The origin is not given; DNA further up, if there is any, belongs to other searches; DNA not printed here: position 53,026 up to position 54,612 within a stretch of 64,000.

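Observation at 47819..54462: Six-gene overlap-coupled operon (ATP-grasp, KAS III, half-KAS, membrane protein, SDR, PaaK/F390-like adenylating enzyme): an uncharacterised acyl/lipid or small-molecule pathway in an archaeon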

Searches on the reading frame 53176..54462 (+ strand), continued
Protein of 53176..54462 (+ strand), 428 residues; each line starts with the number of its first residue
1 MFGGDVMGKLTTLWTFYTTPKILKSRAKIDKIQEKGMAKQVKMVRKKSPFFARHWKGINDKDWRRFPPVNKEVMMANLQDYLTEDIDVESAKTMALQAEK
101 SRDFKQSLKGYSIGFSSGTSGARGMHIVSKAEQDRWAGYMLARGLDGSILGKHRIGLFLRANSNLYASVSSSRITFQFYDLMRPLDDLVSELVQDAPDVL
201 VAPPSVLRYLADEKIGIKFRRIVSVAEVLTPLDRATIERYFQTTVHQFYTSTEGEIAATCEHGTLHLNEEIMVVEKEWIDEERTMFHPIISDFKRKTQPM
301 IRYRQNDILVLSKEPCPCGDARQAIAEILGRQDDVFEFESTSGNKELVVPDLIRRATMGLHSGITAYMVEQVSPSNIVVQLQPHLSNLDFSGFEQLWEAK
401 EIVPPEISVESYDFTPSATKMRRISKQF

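Call 36: search_protein_families(library=ncbifam, proteins=[L019:6021-7025:+, L019:7015-8178:+, L019:8175-9167:+, L019:9157-10008:+, L019:10001-11341:+, L019:11325-12458:+], max_evalue=0.00001)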
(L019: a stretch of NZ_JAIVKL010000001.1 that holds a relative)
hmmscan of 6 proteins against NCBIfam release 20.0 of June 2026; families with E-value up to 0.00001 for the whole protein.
L019:6021-7025:+ (334 aa): 15 families
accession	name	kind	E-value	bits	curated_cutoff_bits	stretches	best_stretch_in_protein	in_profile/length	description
NF005541.0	PRK07204.1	equivalog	1e-163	544.4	402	1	6-334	1-329/329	beta-ketoacyl-ACP synthase III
NF006829.0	PRK09352.1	subfamily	3e-80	269.6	249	1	7-333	2-320/322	beta-ketoacyl-ACP synthase 3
TIGR00747.1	fabH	subfamily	2.1e-74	250.5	292.1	1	10-333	3-321/322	beta-ketoacyl-ACP synthase III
NF004623.0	PRK05963.1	equivalog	1.3e-56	192.3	437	1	7-332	3-326/328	beta-ketoacyl-ACP synthase III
NF006720.0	PRK09258.1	equivalog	2.1e-36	125.9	285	1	9-326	5-330/338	3-oxoacyl-ACP synthase III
NF005703.0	PRK07515.1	equivalog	2.9e-35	121.9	304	1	60-333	99-371/373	beta-ketoacyl-ACP synthase III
NF005308.0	PRK06840.1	equivalog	9.2e-35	120.2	315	1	7-332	2-333/339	3-oxoacyl-ACP synthase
NF009519.0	PRK12880.1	equivalog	2.9e-17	63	436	1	10-332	8-336/353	beta-ketoacyl-ACP synthase III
NF003274.0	PRK04262.1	equivalog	1.8e-16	60.1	244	1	9-319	2-293/347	hydroxymethylglutaryl-CoA synthase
NF005293.2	PRK06816.1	subfamily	6.2e-15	55.1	450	1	14-157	5-159/378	StlD/DarB family beta-ketosynthase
NF042429.2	DHPHCoAsyn_DpgA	equivalog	3.9e-10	39.2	425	1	57-328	70-344/350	3,5-dihydroxyphenylacetyl-CoA synthase DpgA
NF053539.1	resorcinol_DarB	exception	6.8e-09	35.3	550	0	241-319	277-360/377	dialkylresorcinol biosynthesis protein DarB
TIGR01835.1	HMG-CoA-S_prok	equivalog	2.4e-07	29.9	360.35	1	59-177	51-163/382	hydroxymethylglutaryl-CoA synthase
TIGR01930.1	AcCoA-C-Actrans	subfamily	1.2e-06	27.8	240.55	0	56-151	20-114/385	acetyl-CoA C-acyltransferase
TIGR00748.1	HMG_CoA_syn_Arc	equivalog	2.2e-06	27.1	353.35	1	11-319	3-292/345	hydroxymethylglutaryl-CoA synthase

L019:7015-8178:+ (387 aa): 7 families
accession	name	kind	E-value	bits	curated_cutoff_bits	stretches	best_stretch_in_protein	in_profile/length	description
NF005315.0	PRK06849.1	equivalog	3.9e-123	411.3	406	1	7-385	3-385/389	hypothetical protein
NF009402.0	PRK12767.1-1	equivalog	2.2e-19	69.4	218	1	8-292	2-294/329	carbamoyl phosphate synthase-like protein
NF009405.0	PRK12767.1-4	equivalog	2.1e-17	63.1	390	1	11-280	3-269/320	carbamoyl phosphate synthase-like protein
NF009404.0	PRK12767.1-3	equivalog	4.1e-11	42.4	316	1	34-161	27-153/344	carbamoyl phosphate synthase-like protein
NF009403.0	PRK12767.1-2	equivalog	1.4e-09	37.6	286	1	29-213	19-203/342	carbamoyl phosphate synthase-like protein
NF009406.0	PRK12767.1-5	equivalog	7.5e-09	35.1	271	1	14-280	10-274/327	carbamoyl phosphate synthase-like protein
TIGR04443.1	F420_CofF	equivalog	1.8e-06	27.3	300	1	92-196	64-173/283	coenzyme gamma-F420-2:alpha-L-glutamate ligase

L019:8175-9167:+ (330 aa): 20 families
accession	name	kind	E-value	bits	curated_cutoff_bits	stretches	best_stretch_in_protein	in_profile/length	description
NF042422.1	oxyalk_red_OleD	equivalog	2e-66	224.6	580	1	1-325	1-328/329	2-alkyl-3-oxoalkanoate reductase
NF042423.1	oxyalk_red_Shew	equivalog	2.9e-62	210.7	580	1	2-319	10-329/331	2-alkyl-3-oxoalkanoate reductase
TIGR03466.1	HpnA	hypoth_equivalog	7.5e-38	130.2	367.65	1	1-329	1-325/327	hopanoid-associated sugar epimerase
NF052578.1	StrlDmthSdmBMthl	equivalog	2.2e-27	96.7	600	1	1-328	1-325/328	sterol demethylase protein SdmB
TIGR01746.1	Thioester-redct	subfamily_domain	1.7e-23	83.5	213.35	1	60-255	84-291/371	thioester reductase domain-containing protein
TIGR04180.1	EDH_00030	hypoth_equivalog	1.5e-21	76.8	475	1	3-252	1-261/297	NAD-dependent 4,6-dehydratase LegB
TIGR01181.1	dTDP_gluc_dehyt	equivalog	1.1e-15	57.6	365.1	1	3-329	2-315/321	dTDP-glucose 4,6-dehydratase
NF011728.1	PRK15181.1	equivalog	1e-14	54.3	760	1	60-250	86-288/348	Vi polysaccharide biosynthesis UDP-N-acetylglucosaminuronic acid C-4 epimerase TviC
NF047350.1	aureusi_NRPS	equivalog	2.8e-13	47.7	2500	1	2-164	2029-2211/2373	aureusimine non-ribosomal peptide synthetase AusA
TIGR02197.1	heptose_epim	equivalog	3.8e-12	46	274.6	1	3-152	1-151/316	ADP-glyceromanno-heptose 6-epimerase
TIGR01777.1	yfcH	hypoth_equivalog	9.7e-11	41.8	207.35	1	3-249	1-243/292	TIGR01777 family oxidoreductase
TIGR02622.1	CDP_4_6_dhtase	equivalog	3.7e-10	39.5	278.45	1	2-151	6-166/352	CDP-glucose 4,6-dehydratase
TIGR01179.1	galE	equivalog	1.3e-09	37.4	262.3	1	2-148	1-154/332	UDP-glucose 4-epimerase GalE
NF043036.1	ErythonDh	equivalog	5.2e-09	35.7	325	1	1-157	1-171/321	D-erythronate dehydrogenase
NF050030.1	thlkprotThyD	equivalog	6.5e-09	35.4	400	1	1-302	1-300/305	thylakoid membrane protein ThyD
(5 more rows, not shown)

L019:9157-10008:+ (283 aa): 9 families
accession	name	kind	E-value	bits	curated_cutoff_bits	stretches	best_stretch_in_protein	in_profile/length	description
NF045700.1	AHLLactAttM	equivalog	1e-24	87.4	390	1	10-259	8-237/257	AttM family quorum-quenching N-acyl homoserine lactonase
NF047925.1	pyridox_lacton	equivalog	9.9e-20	71.4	325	1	28-268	29-252/268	4-pyridoxolactonase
NF045699.1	AHLLactAiiA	equivalog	1.9e-17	63.3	375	1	4-131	3-130/251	quorum-quenching N-acyl homoserine lactonase AiiA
NF047976.1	lactonase_AhlS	equivalog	2.6e-17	62.8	475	1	17-258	26-250/276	AhlS family quorum-quenching N-acyl homoserine lactonase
NF047979.1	lactonase_AidB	equivalog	2.5e-09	36.8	360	1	84-223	81-211/271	AidB family quorum-quenching N-acyl homoserine lactonase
NF012229.1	bla_class_B_core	domain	3.2e-07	30.6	100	1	80-131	38-86/139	metallo-beta-lactamase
NF000801.0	PRK00055.1-3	equivalog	6.9e-07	28.6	252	1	85-144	42-101/307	ribonuclease Z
TIGR02651.1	RNase_Z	equivalog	4e-06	26.1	292.95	1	84-116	39-71/302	ribonuclease Z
NF047919.1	lactonase_YtnP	equivalog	5.6e-06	25.8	425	1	30-119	43-122/274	YtnP family quorum-quenching lactonase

L019:10001-11341:+ (446 aa): 7 families
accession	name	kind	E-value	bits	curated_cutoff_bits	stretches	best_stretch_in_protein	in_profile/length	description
TIGR02304.1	aden_form_hyp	equivalog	6.8e-164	545.9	251.9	1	2-437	1-428/430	F390 synthetase-related protein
NF045666.1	DVU1553_fam_AMP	equivalog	6.2e-18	65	300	1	175-334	162-330/331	DVU_1553 family AMP-dependent CoA ligase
NF053551.1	FlxY_rubin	equivalog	4.3e-14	52.1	520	1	190-408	163-389/424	flexirubin biosynthesis putative acyl-CoA ligase FlxY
NF041878.1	paak_haloarch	equivalog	1.6e-11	43.5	700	1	190-402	167-393/427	phenylacetate--CoA ligase PaaK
TIGR03335.1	F390_ftsA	equivalog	3.1e-07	29.4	458.7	0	194-324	175-319/445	coenzyme F390 synthetase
TIGR02155.1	PA_CoA_ligase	equivalog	5.1e-07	28.6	646.3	0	192-396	164-375/422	phenylacetate--CoA ligase PaaK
NF041217.1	BagE_FevW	exception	5.2e-06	25.7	800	1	230-334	202-310/424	bagremycin/ferroverdin synthetase BagE/FevW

L019:11325-12458:+ (377 aa): 0 families
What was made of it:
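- The bacterial MBL is closest to lactonases (AttM 87 bits, 4-pyridoxolactonase 71 bits) (call 36).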

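Call 52: search_protein_families(library=pfam, proteins=[L009:11272-12042:+, L009:3384-4541:-, L004:4504-5655:+], max_evalue=0.001)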
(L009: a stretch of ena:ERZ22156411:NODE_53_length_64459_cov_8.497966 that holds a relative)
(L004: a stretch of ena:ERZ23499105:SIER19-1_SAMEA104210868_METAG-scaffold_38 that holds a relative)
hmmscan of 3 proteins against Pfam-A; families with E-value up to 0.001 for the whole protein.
L009:11272-12042:+ (256 aa): 0 families

L009:3384-4541:- (385 aa): 0 families

L004:4504-5655:+ (383 aa): 1 family
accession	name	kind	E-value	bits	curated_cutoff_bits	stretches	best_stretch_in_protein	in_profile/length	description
PF04116.19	FA_hydroxylase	-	2.3e-26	93.2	31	1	83-216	1-132/132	Fatty acid hydroxylase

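Call 56: search_solved_structures(query=A1, max_evalue=0.01)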
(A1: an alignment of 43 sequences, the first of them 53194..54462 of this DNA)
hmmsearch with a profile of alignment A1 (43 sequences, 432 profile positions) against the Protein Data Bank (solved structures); distinct sequences matched with E-value up to 0.01: 8.
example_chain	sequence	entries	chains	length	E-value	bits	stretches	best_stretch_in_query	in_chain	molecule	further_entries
4r1l_A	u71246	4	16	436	6.2e-26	94.2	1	179-427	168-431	Phenylacetate-coenzyme A ligase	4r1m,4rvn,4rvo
9s3l_A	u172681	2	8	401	9.9e-19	70.5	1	176-337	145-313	Phenylacetate-CoA ligase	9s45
2y27_A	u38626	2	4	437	5.9e-13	51.5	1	178-379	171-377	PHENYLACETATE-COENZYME A LIGASE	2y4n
6wuq_A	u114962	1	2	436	1.6e-12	50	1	174-329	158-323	AjiA1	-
6siw_B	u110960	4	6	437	8.7e-12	47.6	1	174-328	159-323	PaaK-like ligase (AMP-dependent synthetase and ligase) | AMP-dependent synthetase and ligase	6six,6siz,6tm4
6siw_A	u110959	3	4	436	8.8e-12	47.6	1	174-328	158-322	PaaK-like ligase (AMP-dependent synthetase and ligase) | AMP-dependent synthetase and ligase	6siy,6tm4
2y4o_A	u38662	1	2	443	7e-11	44.6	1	178-427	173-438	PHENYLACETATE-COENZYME A LIGASE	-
6hdw_A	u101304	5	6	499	5.2e-07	31.9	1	284-399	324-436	2-hydroxyisobutyryl-CoA synthetase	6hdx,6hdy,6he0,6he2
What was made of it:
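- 53194..54462 (+): PaaK/F390-synthetase-type adenylate-forming enzyme, TIGR02304 family. A profile hits phenylacetate-CoA ligase structures at E 6e-26 (call 56).
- PaaK is the closest solved relative of the adenylase (call 56).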

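Call 71: list_cluster_members(proteins=[P0123, P0124, P0125, P0126, P0127, P0128, P0129, P0130, P0137, P0143])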
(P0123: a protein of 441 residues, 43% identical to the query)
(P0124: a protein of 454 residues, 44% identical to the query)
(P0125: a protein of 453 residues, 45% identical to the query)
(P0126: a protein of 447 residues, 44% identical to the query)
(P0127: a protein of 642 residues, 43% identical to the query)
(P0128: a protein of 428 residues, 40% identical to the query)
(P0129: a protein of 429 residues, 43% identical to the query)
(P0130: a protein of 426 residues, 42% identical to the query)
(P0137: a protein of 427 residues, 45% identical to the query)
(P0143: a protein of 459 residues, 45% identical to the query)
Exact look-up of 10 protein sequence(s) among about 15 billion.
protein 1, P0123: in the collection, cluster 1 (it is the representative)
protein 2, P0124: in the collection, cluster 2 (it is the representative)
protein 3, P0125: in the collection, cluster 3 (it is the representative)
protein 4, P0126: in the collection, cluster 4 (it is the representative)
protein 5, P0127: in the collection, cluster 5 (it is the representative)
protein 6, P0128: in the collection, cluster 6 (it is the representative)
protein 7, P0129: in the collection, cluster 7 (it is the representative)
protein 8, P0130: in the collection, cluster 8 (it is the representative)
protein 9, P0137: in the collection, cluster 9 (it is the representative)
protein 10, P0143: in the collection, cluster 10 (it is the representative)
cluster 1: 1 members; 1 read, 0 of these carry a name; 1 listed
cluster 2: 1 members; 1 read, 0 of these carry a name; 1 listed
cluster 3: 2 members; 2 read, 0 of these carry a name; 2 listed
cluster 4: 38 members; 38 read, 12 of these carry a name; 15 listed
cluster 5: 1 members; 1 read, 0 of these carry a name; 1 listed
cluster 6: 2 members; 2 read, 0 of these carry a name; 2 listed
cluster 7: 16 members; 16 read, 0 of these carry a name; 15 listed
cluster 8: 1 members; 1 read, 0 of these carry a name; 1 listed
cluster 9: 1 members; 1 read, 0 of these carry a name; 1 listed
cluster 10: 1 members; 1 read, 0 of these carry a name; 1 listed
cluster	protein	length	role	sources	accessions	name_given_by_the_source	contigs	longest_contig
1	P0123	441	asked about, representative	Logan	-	-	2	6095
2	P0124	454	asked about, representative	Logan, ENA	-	-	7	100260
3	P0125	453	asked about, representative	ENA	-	-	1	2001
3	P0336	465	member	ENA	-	-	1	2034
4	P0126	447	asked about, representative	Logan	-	-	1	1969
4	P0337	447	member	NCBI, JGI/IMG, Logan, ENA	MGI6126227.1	MAG: F390 synthetase-related protein [Planifilum sp.] | putative adenylate-forming enzyme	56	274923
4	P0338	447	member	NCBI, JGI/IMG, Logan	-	putative adenylate-forming enzyme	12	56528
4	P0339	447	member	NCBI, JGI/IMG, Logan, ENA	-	putative adenylate-forming enzyme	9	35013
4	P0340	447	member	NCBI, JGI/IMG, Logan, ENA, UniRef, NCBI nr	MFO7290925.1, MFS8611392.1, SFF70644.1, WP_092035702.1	putative adenylate-forming enzyme [Planifilum fulgidum] | putative adenylate-forming enzyme | Putative adenylate-forming enzyme n=1 Tax=Planifilum fulgidum TaxID=201973 ...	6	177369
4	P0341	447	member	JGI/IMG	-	putative adenylate-forming enzyme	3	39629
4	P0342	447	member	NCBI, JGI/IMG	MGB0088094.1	MAG: F390 synthetase-related protein [Planifilum fulgidum] | putative adenylate-forming enzyme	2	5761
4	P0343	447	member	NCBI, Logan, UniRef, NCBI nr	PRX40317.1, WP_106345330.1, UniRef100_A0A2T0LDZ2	putative adenylate-forming enzyme [Planifilum fimeticola] | Putative adenylate-forming enzyme n=1 Tax=Planifilum fimeticola TaxID=201975 ... | F390 synthetase-related protein [Planifilum fimeticola]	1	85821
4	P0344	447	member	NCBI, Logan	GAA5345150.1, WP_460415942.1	F390 synthetase-related protein [Planifilum fimeticola]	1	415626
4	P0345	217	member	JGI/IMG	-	putative adenylate-forming enzyme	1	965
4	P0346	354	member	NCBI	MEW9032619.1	MAG: F390 synthetase-related protein, partial [Planifilum fimeticola]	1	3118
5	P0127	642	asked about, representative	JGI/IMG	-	-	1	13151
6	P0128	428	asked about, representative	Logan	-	-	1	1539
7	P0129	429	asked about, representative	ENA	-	-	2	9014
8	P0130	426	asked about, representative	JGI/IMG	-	-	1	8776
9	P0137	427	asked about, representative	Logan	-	-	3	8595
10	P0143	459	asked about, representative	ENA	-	-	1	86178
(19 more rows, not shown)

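Call 89: search_protein_families(library=pfam, proteins=[L020:12497-13378:+, L022:31-1026:+], max_evalue=0.01)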
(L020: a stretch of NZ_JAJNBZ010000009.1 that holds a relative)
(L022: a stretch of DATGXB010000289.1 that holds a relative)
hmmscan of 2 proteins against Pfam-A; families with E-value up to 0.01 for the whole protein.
L020:12497-13378:+ (293 aa): 9 families
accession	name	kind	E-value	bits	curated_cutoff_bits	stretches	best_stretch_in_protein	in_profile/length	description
PF00106.31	adh_short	-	5.2e-56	189.7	26.6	1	20-209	2-189/195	short chain dehydrogenase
PF13561.12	adh_short_C2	-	6.6e-40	137.6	27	1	27-212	3-185/236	Enoyl-(Acyl carrier protein) reductase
PF08659.16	KR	-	2.4e-14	54.1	22.6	1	22-186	4-166/180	KR domain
PF08643.16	DUF1776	-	2.3e-06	27.7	25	1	100-197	96-194/294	Fungal family of unknown function (DUF1776)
PF01370.27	Epimerase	-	7.3e-06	26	20.9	1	22-185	2-158/240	NAD dependent epimerase/dehydratase family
PF23441.1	SDR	-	1.9e-05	24.6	27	1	69-209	61-201/258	SDR-like rossmann domain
PF16363.11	GDP_Man_Dehyd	-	8.2e-05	22.6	27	1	23-92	2-75/332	GDP-mannose 4,6 dehydratase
PF00291.31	PALP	-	0.00049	20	35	1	21-89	57-122/295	Pyridoxal-phosphate dependent enzyme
PF13460.12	NAD_binding_10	-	0.0017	18.7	27.2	1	37-159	14-101/184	NAD(P)H-binding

L022:31-1026:+ (331 aa): 2 families
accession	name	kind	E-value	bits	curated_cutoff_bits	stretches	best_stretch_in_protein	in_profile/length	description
PF02518.31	HATPase_c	-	1e-21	77.9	26.4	1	190-321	2-109/111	Histidine kinase-, DNA gyrase B-, and HSP90-like ATPase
PF00512.31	HisKA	-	3.6e-15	56.2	26.9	1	80-142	2-65/66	His Kinase A (phospho-acceptor) domain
